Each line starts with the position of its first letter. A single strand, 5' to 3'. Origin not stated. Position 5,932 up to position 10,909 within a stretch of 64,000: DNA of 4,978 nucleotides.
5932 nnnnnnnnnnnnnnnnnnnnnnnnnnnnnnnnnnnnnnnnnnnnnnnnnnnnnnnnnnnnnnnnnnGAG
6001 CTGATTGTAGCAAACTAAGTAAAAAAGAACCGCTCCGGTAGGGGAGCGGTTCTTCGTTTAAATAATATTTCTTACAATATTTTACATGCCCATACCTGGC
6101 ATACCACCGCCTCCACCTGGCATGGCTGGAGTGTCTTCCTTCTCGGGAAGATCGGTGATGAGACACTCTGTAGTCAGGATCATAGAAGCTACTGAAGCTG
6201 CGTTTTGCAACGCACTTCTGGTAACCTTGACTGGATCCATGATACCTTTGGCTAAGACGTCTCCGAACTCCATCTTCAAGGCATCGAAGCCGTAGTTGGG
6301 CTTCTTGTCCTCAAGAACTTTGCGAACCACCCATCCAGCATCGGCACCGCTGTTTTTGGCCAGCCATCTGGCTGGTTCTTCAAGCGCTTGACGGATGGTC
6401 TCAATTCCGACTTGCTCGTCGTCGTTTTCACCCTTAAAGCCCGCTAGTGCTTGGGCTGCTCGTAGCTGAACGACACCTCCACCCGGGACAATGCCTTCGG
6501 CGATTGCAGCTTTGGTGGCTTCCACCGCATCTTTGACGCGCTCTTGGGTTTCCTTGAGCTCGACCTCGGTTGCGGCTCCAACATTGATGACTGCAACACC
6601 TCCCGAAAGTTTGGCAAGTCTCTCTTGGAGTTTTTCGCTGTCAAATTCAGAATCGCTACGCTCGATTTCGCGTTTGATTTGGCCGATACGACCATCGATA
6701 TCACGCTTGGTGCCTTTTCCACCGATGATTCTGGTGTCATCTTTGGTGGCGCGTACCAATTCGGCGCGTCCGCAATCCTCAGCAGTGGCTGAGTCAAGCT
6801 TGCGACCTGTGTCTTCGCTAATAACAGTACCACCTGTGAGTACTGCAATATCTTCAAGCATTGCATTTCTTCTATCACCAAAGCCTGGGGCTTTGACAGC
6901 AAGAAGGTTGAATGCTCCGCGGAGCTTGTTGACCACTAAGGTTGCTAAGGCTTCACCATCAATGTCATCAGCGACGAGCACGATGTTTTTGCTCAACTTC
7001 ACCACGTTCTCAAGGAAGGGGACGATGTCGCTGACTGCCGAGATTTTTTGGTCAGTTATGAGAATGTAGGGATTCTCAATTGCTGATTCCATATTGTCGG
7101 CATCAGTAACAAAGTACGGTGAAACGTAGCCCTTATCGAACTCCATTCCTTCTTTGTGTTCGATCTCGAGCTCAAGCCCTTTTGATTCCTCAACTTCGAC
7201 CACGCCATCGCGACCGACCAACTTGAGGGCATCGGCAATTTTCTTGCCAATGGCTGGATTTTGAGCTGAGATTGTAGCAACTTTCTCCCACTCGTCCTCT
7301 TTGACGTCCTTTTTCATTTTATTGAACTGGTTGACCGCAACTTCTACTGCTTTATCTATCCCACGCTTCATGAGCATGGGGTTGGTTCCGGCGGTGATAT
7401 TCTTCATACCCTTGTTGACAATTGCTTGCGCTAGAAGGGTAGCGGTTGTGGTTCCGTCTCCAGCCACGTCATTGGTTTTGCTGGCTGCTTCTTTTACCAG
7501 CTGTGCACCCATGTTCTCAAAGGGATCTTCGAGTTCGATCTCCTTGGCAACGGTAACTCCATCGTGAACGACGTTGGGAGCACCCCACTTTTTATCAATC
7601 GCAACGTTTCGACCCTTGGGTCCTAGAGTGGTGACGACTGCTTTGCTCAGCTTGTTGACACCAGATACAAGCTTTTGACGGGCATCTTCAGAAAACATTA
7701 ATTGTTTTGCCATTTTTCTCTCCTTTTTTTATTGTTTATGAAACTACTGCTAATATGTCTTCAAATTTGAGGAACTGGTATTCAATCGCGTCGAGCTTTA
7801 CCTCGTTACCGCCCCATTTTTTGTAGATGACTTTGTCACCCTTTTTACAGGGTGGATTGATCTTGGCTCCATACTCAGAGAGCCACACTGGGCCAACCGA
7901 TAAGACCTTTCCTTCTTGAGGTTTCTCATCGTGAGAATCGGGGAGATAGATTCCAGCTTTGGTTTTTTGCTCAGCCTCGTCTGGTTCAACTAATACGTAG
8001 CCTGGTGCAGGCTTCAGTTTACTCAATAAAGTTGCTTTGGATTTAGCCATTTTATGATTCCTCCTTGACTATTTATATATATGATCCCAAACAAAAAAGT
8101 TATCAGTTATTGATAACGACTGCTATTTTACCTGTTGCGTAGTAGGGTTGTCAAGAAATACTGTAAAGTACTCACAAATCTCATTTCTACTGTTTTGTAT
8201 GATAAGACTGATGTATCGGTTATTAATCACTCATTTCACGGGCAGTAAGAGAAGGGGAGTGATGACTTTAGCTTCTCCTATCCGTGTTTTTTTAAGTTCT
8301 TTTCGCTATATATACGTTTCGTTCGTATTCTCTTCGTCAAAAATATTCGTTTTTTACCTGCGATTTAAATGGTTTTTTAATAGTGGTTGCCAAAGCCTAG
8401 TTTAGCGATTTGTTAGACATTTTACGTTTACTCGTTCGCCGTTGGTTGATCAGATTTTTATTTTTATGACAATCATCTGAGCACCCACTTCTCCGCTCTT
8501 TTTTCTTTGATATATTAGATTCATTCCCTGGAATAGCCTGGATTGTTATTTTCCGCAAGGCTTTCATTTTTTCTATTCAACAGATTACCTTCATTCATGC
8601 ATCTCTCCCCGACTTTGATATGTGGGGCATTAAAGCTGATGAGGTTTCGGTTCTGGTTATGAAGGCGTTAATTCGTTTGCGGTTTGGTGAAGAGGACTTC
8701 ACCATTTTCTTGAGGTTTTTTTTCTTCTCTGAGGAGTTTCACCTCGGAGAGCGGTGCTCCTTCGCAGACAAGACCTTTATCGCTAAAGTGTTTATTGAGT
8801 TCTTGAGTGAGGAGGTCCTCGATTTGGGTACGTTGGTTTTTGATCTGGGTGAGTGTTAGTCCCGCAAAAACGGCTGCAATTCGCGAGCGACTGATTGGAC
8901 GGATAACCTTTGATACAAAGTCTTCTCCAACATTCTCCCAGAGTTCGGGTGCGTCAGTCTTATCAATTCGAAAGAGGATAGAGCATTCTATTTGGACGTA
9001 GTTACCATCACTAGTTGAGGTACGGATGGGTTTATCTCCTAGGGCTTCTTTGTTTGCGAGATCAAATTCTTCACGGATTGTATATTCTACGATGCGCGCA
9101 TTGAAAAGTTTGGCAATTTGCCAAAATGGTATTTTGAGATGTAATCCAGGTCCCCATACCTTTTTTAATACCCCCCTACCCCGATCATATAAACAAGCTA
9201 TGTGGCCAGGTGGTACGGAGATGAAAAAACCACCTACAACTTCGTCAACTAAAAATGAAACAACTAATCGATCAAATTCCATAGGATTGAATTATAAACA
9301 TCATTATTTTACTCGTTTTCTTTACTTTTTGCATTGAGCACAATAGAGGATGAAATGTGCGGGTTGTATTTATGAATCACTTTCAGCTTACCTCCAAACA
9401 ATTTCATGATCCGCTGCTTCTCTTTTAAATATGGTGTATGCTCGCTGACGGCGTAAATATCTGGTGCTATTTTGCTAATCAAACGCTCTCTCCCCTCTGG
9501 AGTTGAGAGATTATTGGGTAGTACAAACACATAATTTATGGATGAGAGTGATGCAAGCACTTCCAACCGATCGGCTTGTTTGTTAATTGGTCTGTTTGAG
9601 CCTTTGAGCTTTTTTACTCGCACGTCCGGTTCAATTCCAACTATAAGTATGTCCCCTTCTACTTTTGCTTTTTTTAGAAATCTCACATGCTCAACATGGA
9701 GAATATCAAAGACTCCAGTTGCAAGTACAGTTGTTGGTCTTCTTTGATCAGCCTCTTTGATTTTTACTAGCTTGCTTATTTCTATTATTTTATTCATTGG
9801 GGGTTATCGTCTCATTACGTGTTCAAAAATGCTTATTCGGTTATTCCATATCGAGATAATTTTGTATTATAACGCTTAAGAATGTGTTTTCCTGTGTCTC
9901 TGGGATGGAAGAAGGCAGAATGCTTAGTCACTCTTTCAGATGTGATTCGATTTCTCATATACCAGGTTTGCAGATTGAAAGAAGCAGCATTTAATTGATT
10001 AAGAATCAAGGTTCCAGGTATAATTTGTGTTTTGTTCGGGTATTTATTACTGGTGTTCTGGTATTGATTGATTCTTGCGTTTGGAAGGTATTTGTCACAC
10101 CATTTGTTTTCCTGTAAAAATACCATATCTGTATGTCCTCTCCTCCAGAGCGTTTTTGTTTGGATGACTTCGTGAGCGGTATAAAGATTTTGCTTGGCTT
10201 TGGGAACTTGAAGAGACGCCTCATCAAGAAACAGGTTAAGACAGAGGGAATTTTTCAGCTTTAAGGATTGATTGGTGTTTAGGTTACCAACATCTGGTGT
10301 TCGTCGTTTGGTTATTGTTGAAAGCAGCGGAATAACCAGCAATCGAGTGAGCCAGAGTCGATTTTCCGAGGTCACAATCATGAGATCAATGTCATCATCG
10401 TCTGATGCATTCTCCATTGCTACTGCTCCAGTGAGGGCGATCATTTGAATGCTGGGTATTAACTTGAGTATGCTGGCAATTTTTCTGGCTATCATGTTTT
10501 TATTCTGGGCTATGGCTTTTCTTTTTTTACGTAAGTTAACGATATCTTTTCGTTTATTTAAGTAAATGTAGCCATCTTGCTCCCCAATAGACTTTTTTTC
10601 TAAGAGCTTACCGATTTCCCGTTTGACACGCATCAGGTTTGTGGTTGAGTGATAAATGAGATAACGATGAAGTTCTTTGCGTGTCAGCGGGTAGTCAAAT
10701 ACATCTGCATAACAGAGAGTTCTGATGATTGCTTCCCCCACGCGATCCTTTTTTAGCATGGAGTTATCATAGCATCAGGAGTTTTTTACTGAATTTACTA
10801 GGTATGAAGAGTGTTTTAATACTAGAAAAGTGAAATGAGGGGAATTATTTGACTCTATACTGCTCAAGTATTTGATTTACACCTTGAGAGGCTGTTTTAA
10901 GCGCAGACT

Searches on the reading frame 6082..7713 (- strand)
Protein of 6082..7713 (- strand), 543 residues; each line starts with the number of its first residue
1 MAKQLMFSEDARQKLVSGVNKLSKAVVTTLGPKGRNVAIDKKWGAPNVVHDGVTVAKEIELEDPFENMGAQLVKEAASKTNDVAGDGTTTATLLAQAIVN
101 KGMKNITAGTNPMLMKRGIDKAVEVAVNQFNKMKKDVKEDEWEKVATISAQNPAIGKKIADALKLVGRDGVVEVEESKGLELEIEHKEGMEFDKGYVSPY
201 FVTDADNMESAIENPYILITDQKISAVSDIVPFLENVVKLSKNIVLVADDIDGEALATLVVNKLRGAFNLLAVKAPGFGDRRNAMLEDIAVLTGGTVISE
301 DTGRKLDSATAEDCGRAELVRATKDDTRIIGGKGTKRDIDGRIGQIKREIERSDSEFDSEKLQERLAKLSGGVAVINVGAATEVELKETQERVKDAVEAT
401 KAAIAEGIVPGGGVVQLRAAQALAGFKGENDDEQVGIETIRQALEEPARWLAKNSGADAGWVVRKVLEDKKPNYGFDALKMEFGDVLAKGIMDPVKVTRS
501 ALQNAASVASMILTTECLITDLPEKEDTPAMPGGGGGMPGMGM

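Call 33: search_protein_families(library=pfam, proteins=[window:6082-7713:-], max_evalue=0.001)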
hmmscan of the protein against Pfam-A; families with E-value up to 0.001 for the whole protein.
window:6082-7713:- (543 aa): 1 family
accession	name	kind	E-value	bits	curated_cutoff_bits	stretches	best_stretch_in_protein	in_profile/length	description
PF00118.29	Cpn60_TCP1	-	3.1e-78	264.1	34.3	1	22-520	1-487/490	TCP-1/cpn60 chaperonin family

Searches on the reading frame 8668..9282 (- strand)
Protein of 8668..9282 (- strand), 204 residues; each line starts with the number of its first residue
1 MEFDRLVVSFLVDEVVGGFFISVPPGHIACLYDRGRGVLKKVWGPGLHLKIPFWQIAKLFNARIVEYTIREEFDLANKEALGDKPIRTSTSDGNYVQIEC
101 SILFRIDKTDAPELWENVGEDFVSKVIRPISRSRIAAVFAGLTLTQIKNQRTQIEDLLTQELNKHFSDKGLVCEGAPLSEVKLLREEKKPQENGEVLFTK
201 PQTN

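Call 33: search_protein_families(library=pfam, proteins=[window:8668-9282:-], max_evalue=0.001)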
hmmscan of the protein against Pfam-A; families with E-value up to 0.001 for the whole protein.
window:8668-9282:- (204 aa): 1 family
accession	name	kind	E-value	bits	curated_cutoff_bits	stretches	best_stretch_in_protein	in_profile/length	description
PF01145.31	Band_7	-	9e-24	84.9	23.6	1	22-182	2-146/176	SPFH domain / Band 7 family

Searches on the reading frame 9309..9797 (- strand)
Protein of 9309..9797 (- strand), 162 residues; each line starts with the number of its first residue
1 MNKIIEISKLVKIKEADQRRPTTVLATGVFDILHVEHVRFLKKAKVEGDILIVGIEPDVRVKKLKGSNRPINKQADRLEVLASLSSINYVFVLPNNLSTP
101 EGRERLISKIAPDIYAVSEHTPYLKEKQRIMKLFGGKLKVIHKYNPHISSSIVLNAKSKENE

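Call 33: search_protein_families(library=pfam, proteins=[window:9309-9797:-], max_evalue=0.001)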
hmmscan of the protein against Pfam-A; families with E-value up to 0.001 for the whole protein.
window:9309-9797:- (162 aa): 1 family
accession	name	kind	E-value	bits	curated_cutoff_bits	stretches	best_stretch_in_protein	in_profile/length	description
PF01467.32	CTP_transf_like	-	1.1e-12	48.7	21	1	25-152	1-129/133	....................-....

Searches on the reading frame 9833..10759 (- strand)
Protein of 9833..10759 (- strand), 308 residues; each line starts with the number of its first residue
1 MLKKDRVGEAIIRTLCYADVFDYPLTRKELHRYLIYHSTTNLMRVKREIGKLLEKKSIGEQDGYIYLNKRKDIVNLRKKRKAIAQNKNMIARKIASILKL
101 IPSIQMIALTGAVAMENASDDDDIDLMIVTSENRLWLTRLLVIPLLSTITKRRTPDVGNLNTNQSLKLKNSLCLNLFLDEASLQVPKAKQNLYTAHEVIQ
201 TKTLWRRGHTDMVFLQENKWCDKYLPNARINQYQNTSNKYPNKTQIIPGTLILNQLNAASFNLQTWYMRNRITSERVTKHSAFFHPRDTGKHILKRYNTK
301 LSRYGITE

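Call 34: search_protein_families(library=pfam, proteins=[window:9833-10759:-], max_evalue=0.001)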
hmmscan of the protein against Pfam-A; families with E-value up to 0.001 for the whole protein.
window:9833-10759:- (308 aa): 1 family
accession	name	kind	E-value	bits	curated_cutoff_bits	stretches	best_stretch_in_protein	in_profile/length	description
PF18765.7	Polbeta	-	3.3e-07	30.8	26.9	1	93-169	2-77/93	Polymerase beta, Nucleotidyltransferase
